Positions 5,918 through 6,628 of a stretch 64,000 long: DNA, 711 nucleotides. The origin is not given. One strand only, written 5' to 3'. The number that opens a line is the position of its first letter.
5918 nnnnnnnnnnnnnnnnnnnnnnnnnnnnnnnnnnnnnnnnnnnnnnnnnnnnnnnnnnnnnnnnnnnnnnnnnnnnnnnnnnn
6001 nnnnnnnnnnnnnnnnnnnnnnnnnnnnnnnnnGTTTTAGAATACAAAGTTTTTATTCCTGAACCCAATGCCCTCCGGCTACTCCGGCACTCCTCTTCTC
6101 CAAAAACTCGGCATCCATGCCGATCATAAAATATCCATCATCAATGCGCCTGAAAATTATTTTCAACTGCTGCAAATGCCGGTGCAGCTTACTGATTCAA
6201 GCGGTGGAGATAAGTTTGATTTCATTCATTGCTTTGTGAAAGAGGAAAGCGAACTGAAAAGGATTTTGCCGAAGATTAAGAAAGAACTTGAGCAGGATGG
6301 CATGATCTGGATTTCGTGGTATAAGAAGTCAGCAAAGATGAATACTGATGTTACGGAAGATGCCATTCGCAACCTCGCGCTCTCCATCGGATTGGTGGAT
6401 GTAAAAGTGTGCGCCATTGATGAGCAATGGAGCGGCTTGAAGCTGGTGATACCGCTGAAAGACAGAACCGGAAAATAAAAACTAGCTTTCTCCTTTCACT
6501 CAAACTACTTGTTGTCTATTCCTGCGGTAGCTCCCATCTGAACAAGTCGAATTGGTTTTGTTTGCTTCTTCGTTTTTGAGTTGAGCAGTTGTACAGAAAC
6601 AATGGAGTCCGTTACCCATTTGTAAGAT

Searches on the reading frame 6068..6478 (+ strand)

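Call 15: search_protein_families(library=pfam, proteins=[window:6068-6478:+], max_evalue=0.001)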
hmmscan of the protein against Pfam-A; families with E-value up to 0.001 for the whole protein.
window:6068-6478:+ (136 aa): 1 family
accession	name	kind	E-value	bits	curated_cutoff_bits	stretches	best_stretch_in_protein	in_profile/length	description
PF11253.13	DUF3052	-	2.1e-05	24.9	22.7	1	41-128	37-123/125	Protein of unknown function (DUF3052)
